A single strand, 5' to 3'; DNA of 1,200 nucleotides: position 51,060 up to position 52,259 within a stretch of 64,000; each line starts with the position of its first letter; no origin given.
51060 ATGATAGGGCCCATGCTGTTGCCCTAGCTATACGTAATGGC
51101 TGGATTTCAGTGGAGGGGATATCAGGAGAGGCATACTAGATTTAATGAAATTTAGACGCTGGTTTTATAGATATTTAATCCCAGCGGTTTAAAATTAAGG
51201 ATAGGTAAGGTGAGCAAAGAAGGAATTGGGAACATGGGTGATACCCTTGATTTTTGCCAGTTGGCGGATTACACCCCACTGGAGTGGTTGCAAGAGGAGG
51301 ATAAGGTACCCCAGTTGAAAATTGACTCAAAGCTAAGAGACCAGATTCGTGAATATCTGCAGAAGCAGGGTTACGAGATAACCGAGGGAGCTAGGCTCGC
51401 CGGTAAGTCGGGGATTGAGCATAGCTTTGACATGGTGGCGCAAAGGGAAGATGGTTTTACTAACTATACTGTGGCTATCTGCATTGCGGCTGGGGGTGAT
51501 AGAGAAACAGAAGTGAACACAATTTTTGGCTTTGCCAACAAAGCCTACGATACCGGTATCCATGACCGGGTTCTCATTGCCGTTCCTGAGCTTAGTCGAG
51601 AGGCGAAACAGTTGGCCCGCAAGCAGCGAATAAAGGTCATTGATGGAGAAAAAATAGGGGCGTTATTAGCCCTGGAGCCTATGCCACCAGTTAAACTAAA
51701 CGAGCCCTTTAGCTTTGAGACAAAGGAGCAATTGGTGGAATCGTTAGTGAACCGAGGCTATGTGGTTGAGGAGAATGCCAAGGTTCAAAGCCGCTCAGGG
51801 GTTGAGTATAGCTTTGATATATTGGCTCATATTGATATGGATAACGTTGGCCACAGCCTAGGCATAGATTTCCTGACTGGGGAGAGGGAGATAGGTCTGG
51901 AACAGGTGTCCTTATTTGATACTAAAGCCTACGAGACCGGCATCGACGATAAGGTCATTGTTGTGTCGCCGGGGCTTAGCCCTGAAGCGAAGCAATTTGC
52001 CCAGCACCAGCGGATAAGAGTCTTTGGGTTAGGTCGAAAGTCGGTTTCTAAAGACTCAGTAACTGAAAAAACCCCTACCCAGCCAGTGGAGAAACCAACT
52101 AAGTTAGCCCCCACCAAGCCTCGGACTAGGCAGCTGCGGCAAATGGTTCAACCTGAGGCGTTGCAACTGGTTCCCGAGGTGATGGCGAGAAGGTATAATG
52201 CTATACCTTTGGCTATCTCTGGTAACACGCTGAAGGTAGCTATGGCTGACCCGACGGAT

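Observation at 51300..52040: PilB carries two tandem, apparently catalytically degenerate restriction-endonuclease-like (Mrr_cat-type) modules at its N-terminus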

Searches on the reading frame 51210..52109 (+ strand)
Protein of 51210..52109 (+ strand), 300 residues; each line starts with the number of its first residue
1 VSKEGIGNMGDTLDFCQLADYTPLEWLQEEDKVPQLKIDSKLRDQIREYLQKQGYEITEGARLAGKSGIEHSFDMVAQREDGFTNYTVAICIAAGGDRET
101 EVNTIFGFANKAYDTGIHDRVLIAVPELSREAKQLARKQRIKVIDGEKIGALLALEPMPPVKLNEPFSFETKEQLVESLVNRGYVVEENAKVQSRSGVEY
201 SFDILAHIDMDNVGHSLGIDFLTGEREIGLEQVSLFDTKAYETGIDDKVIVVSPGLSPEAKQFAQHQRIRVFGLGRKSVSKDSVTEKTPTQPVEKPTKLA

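Call 2: search_protein_families(library=pfam, proteins=[window:51210-52109:+], max_evalue=1)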
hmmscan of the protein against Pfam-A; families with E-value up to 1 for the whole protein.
window:51210-52109:+ (300 aa): 4 families
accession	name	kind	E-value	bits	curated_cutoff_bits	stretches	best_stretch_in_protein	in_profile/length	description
PF04471.18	Mrr_cat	-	3.5e-12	46.9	21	2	44-152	11-114/115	Restriction endonuclease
PF22722.2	NA-iREase1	-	4.1e-05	23.9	27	1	43-145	2-100/106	NACHT-associated inactive Restriction Endonuclease 1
PF04199.19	Cyclase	-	0.00035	21.2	23.1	0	229-274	91-135/142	Putative cyclase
PF03698.18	UPF0180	-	0.26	11.9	25.4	0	44-59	10-25/77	Uncharacterised protein family (UPF0180)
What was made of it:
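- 51327..51665 (+): Inactive endonuclease-fold (iRE) module 1, aa 40-152. Best Mrr_cat stretch at 44-152 (call 2).
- On PD-(D/E)xK / Mrr_cat (PF04471) fold: 46.9 bits against 21 on aa 1-300, with two stretches (call 2).
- On NA-iREase1 (PF22722): 23.9 bits on aa 43-145 (call 2).
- Pfam Mrr_cat scores 46.9 bits against a gathering score of 21 (call 2).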

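Call 3: search_protein_families(library=ncbifam, proteins=[window:51210-52109:+], max_evalue=1)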
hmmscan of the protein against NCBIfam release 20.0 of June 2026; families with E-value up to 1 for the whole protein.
window:51210-52109:+ (300 aa): 2 families
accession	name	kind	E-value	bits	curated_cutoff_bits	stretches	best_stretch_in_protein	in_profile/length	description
NF050018.1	StrsTransRegOxyRFcella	equivalog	0.041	13.4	500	1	233-286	10-62/289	oxidative stress transcriptional regulator OxyR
NF010457.0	PRK13883.1-4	subfamily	0.12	12.4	160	0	173-213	67-107/137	conjugal transfer protein TrbH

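Call 5: search_solved_structures(query=window:51210-52109:+, max_evalue=10, show_alignments=3)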
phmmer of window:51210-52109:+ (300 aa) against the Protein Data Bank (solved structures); distinct sequences matched with E-value up to 10: 5.
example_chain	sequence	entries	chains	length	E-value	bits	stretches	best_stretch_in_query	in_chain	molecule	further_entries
5cwg_A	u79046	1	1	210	0.063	15.7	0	36-67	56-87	Designed helical repeat protein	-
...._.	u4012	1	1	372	0.49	12.8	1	6-115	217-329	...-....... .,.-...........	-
5jyu_A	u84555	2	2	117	0.6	12.5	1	137-182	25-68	Two-component sensor histidine kinase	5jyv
9mu7_E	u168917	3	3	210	0.69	12.3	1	221-263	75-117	DNA-directed RNA polymerase II subunit RPB5 | RPB5 homolog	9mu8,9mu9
7kf3_A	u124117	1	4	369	1.3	11.5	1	6-114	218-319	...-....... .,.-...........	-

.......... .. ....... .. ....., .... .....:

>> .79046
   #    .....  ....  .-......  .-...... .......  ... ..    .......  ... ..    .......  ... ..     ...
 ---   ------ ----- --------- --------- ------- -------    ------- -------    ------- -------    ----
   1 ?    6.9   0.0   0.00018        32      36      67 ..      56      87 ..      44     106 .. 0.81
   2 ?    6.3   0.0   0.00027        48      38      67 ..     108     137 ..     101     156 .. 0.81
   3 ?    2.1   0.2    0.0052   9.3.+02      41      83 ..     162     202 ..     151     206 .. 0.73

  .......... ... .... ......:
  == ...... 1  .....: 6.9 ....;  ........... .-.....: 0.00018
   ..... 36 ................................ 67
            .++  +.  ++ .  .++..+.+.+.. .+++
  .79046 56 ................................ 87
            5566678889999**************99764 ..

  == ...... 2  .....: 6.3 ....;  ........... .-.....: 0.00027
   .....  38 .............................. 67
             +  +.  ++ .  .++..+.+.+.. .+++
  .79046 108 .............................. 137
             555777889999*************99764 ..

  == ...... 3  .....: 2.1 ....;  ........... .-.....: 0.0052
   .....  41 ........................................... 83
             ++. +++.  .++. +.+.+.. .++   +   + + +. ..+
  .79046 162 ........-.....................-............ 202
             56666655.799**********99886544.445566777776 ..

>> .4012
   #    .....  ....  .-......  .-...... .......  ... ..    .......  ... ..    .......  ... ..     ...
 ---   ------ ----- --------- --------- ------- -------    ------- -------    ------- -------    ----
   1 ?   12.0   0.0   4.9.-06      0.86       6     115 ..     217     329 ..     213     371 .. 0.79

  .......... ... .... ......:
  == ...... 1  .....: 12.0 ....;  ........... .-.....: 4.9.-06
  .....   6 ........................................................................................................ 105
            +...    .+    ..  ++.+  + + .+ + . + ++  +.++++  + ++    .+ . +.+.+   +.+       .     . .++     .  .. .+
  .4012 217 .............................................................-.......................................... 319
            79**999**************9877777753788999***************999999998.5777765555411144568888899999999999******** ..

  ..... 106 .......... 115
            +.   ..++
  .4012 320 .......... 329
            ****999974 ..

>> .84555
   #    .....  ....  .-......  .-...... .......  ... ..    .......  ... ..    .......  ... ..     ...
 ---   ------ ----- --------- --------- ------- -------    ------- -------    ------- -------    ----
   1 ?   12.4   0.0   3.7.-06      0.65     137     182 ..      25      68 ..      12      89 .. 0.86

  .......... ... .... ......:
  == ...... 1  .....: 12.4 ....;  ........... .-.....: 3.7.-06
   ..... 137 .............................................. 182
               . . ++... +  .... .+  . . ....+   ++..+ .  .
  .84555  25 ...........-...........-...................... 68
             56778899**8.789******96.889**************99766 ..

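Call 6: find_homologous_proteins(query=window:51210-52109:+, max_evalue=0.001)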
Query window:51210-52109:+ (300 aa): 62 proteins with E <= 0.001 among 4683 candidates.
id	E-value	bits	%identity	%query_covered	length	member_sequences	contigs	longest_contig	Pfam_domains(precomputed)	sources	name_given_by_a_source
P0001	1.1e-113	397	62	100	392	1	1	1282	PF05157.21,PF04471.19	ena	-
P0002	2.0e-112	393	65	97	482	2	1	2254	PF05157.21,PF00437.27,PF04471.19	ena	-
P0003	3.5e-108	379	63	97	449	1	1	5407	PF05157.21,PF00437.27,PF04471.19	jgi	jgi:general secretion pathway protein E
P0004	2.8e-103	363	67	86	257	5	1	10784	PF22722.3,PF04471.19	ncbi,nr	ncbi:MAG: restriction endonuclease, partial [Dehalococcoidia bacterium]|nr:restriction endonuclease 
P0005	3.1e-103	363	74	76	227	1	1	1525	PF04471.19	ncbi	ncbi:unnamed protein product, partial [marine sediment metagenome]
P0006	9.0e-103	361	60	97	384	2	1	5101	PF05157.21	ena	-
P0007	3.8e-102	359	61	89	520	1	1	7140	PF05157.21,PF00437.27,PF04471.19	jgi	jgi:general secretion pathway protein E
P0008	7.1e-102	359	63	86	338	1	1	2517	PF22722.3,PF04471.19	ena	-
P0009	1.2e-101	358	63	89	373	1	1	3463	PF05157.21,PF04471.19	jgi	-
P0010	1.6e-101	357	65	87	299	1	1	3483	PF04471.19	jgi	jgi:general secretion pathway protein E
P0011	5.1e-97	343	62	91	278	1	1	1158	PF22722.3,PF04471.19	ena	-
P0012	9.0e-97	342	61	92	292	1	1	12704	PF04471.19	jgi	-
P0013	5.1e-95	336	68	77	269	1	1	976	PF04471.19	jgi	-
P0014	2.3e-94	334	57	97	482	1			PF05157.21,PF00437.27,PF04471.19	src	-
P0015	6.6e-93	329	58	87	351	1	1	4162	PF05157.21,PF04471.19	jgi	jgi:general secretion pathway protein E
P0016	5.1e-92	326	59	85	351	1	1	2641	PF05157.21,PF04471.19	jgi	jgi:general secretion pathway protein E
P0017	5.6e-86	306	57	88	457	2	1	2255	PF05157.21,PF00437.27,PF04471.19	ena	-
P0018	3.3e-85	304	60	78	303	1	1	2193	PF22722.3,PF04471.19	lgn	-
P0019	1.4e-83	298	66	74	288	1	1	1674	PF12728.14,PF00376.30,PF13411.13,PF22722.3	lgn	-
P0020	1.8e-83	298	55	80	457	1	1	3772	PF05157.21,PF00437.27,PF22722.3,PF04471.19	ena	-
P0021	8.1e-83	296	64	71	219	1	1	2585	PF04471.19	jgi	-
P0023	6.6e-75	270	71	57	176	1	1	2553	PF04471.19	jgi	jgi:general secretion pathway protein E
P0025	1.4e-72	262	54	78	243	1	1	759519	PF04471.19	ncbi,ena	-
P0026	3.2e-71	258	59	71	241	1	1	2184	PF04471.19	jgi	-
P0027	2.2e-70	255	62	64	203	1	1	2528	PF04471.19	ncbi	-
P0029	1.1e-67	246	66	58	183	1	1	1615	PF04471.19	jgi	-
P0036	3.0e-60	222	49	75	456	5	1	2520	PF18551.7,PF04471.19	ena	-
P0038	2.2e-59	219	50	75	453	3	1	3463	PF18551.7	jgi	-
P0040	1.1e-58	217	47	82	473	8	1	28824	PF18551.7,PF04471.19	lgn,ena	-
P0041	2.0e-58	216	59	59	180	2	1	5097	PF04471.19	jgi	jgi:general secretion pathway protein E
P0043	4.3e-57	212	47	82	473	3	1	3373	PF18551.7,PF04471.19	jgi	jgi:predicted RNA-binding Zn-ribbon protein involved in translation (DUF1610 family)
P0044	1.2e-55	207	46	82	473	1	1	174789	PF18551.7,PF04471.19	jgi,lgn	jgi:predicted RNA-binding Zn-ribbon protein involved in translation (DUF1610 family)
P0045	6.6e-55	204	44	75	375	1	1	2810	PF18551.7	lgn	-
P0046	1.7e-54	203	45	81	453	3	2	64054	PF18551.7,PF04471.19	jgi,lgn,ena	-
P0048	2.9e-53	199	43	81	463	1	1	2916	PF18551.7,PF12773.14,PF04471.19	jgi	jgi:hypothetical protein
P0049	3.9e-53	199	42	81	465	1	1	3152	PF18551.7,PF04471.19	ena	-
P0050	6.3e-53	198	42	83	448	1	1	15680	PF18551.7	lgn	-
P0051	4.0e-52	195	42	88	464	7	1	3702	PF18551.7,PF04471.19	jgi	-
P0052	1.6e-51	193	41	82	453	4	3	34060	PF18551.7,PF04471.19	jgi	jgi:predicted RNA-binding Zn-ribbon protein involved in translation (DUF1610 family)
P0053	2.8e-50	189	40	82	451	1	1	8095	PF18551.7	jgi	jgi:hypothetical protein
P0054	3.7e-49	186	47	72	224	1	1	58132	PF04471.19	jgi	jgi:general secretion pathway protein E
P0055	2.2e-47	180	42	78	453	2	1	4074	PF18551.7,PF08378.18,PF04471.19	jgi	jgi:hypothetical protein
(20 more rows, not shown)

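Call 14: find_related_loci(query=A1, collection=genome_contigs, flank=8000)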
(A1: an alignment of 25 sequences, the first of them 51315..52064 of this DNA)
Query A1 (250 aa) in genome_contigs; peptide patterns used: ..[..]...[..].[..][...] (x = any residue, [..] = any of these).
199 stretches matched a pattern; 161 encode a relative of the query (tblastn E <= 1e-3); the best 80 are kept; 80 distinct loci.
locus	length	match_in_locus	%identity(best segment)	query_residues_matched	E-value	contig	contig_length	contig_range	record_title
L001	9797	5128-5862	76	2-246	4e-127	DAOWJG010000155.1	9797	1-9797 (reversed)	MAG TPA_asm: Dehalococcoidales bacterium isolate CSMAG_2063 CSMAG_2063_k141_1872331_length_9797_cov_26.2131, whole genom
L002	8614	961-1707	72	2-250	6e-123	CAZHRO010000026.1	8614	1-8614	MAG TPA_asm: uncultured Dehalococcoidales bacterium isolate binchicken_co19_471 genome assembly, contig: NODE_14285_leng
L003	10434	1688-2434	73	1-248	9e-122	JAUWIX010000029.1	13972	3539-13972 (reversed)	MAG: Dehalococcoidia bacterium isolate CSMAG_2305 CSMAG_2305_k127_8411423_length_13972_cov_31.0000, whole genome shotgun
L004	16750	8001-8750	73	1-250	8e-122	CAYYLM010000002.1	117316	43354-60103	MAG TPA_asm: uncultured Dehalococcoidales bacterium isolate binchicken_co178_261 genome assembly, contig: NODE_307_lengt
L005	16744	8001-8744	71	1-248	4e-117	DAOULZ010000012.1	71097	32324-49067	MAG TPA_asm: Dehalococcoidales bacterium isolate W31_71 k127_55999, whole genome shotgun sequence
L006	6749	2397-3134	72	1-246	2e-116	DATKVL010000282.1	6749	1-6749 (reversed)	MAG TPA_asm: Dehalococcoidia bacterium isolate SMAG_U14132 k141_1980889, whole genome shotgun sequence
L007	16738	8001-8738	70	1-246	2e-113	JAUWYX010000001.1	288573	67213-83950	MAG: Dehalococcoidia bacterium isolate CSMAG_2721 CSMAG_2721_k141_633655_length_288573_cov_101.7769, whole genome shotgu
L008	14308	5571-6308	70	1-246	4e-113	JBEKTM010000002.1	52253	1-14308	MAG: Dehalococcoidia bacterium isolate SPRUCE 558 SPRUCE_558_2, whole genome shotgun sequence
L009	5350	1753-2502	68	1-250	6e-113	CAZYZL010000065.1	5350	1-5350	MAG TPA_asm: uncultured Dehalococcoidales bacterium isolate SRP098346_co1_430 genome assembly, contig: NODE_22827_length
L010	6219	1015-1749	68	2-246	2e-112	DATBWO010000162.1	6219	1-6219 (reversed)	MAG TPA_asm: Dehalococcoidia bacterium isolate SMAG_U7543 k141_702416, whole genome shotgun sequence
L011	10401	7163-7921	66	1-250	2e-111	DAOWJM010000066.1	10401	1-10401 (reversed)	MAG TPA_asm: Dehalococcoidia bacterium isolate CSMAG_2069 CSMAG_2069_k141_82344_length_10401_cov_204.4158, whole genome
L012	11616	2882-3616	69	2-246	4e-111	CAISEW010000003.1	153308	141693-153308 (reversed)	MAG: uncultured Chloroflexi bacterium isolate AlinenSedimentsD2_bin-0330 genome assembly, contig: bin-0330:03/63, whole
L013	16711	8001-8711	67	6-242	1e-110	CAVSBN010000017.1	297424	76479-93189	MAG: uncultured Chloroflexia bacterium isolate MFD04408.bin.2.187 genome assembly, contig: contig_4888, whole genome sho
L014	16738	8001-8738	67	1-246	1e-109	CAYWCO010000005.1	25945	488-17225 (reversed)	MAG TPA_asm: uncultured Dehalococcoidales bacterium isolate binchicken_co332_5 genome assembly, contig: NODE_239_length_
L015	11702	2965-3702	67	1-246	9e-110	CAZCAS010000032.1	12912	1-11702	MAG TPA_asm: uncultured Dehalococcoidales bacterium isolate binchicken_co294_152 genome assembly, contig: NODE_4696_leng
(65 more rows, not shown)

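Call 21: predict_structure(alignment_id=A1)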
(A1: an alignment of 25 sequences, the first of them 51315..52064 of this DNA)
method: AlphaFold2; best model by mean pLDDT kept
length: 250 residues; sequences in the alignment: 25
mean_pLDDT: 84.6   pTM: 0.71
mean pLDDT of the five models: 84.6, 84.5, 84.3, 83.8, 83.1
residues with pLDDT >= 90: 127; 70-90: 91; 50-70: 21; < 50: 11
segments of 3 or more residues with pLDDT < 50: 241-250
pLDDT, mean of each block of 10 residues (from residue 1): 74 88 93 93 85 89 90 94 90 90 90 77 61 78 86 92 93 72 91 94 92 91 95 86 32
secondary structure, 60 per line:
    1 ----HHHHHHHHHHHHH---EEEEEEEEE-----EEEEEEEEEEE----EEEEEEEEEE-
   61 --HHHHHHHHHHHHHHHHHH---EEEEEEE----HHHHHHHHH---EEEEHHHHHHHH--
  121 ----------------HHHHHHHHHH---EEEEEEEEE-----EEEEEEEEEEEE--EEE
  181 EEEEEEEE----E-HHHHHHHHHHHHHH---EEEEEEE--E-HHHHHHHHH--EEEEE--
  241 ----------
elements in order: H5-17 E21-29 E35-45 E50-59 H63-80 E84-90 H95-103 E107-110 H111-118 H137-146 E150-158 E164-175 E178-188 H195-208 E212-218 H223-231 E234-238
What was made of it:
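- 51327..51665 (+): Model elements H5-17...H111-118, numbered from aa 36 (call 21).
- On PD-(D/E)xK / Mrr_cat (PF04471) fold: DSSP of the model (call 21).
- Checked: The AlphaFold2 model of aa 36-285 has mean pLDDT 84.6 and pTM 0.71, and shows two alpha-beta-beta-beta-alpha-beta-alpha-beta units (call 21).
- The AF2 model has pLDDT 84.6 (call 21).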

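Call 25: fold_search(model_id=the predicted structure, library=pdb)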
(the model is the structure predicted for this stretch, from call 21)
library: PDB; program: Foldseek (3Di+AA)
matches with E <= 10: 1163; with E <= 0.001: 7
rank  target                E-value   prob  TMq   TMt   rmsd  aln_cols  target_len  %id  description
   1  1y88                  3.3e-06  1.00  0.35  0.46   3.5       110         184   22  Crystal Structure of Protein of Unknown Function AF1548 (released 2004-12-21)
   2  8h0i_A                3.4e-04  0.87  0.21  0.16  16.8       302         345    9  Cryo-EM structure of APOBEC3G-Vif complex (released 2023-07-19)
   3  9nl2_A                4.8e-04  1.00  0.30  0.08   5.8       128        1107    8  Structure of R2 retrotransposon protein from Platysternon megacephalum initiating target-primed reverse transcription (released 2025-06-18)
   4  6wmc_A                4.8e-04  0.82  0.21  0.15  20.0       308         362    9  Crystal structure of a soluble variant of full-length human APOBEC3G (pH 9.0) (released 2020-12-23)
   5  9u49_A                5.4e-04  1.00  0.36  0.23   2.8       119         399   13  crystal structure of Cdn1 in complex with cA4 (released 2026-02-04)
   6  9dou_A                6.8e-04  1.00  0.26  0.09   6.7       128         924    5  Taeniopygia guttata R2 retrotransposon (R2Tg) initiating target-primed reverse transcription (released 2025-05-21)
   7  8q43_A                7.6e-04  1.00  0.36  0.23   3.3       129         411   12  Crystal structure of cA4-bound Can2 (E341A) in complex with oligo-C DNA (released 2023-11-22)
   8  9nl3_A                1.4e-03  1.00  0.26  0.08   6.5       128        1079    7  Structure of R2 retrotransposon protein from Taeniopygia guttata initiating target-primed reverse transcription (released 2025-06-18)
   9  2vld_A                1.7e-03  1.00  0.29  0.32   7.5       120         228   16  crystal structure of a repair endonuclease from Pyrococcus abyssi (released 2009-05-19)
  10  1xmx                  1.8e-03  1.00  0.36  0.24   3.8       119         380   10  Crystal structure of protein VC1899 from Vibrio cholerae (released 2004-11-16)
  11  8z4i_B                2.3e-03  1.00  0.32  0.22  18.5       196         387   11  crystal structure of Cdn1 in complex with cA3 (released 2026-02-04)
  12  4f0p_B                2.4e-03  1.00  0.30  0.18   5.1       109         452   17  MspJI Restriction Endonuclease - P31 Form (released 2012-08-08)
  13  7bdv_D                2.6e-03  1.00  0.34  0.26   3.8       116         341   16  Structure of Can2 from Sulfobacillus thermosulfidooxidans in complex with cyclic tetra-adenylate (cA4) (released 2021-03-03)
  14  2vld_B                2.7e-03  1.00  0.29  0.32   8.0       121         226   18  crystal structure of a repair endonuclease from Pyrococcus abyssi (released 2009-05-19)
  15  6wmb_A                2.7e-03  0.38  0.17  0.13  20.3       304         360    8  Crystal structure of a soluble variant of full-length human APOBEC3G (pH 8.0) (released 2020-12-23)
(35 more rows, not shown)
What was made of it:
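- On PD-(D/E)xK / Mrr_cat (PF04471) fold: All confident Foldseek PDB hits (probability 1.00) are PD-(D/E)xK domains (call 25).
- Closest known: Mrr_cat. Same: AF1548 is the top Foldseek hit at E 3e-6 (call 25).
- Foldseek against PDB puts AF1548/1Y88 first (E 3e-6), followed by R2 RLE, Can2/Cdn1, NucS/EndoMS, MspJI, Bax1 and EcoT38I, all PD-(D/E)xK domains (call 25). The ancestry is a DNA-cleaving fold (calls 2, 25).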
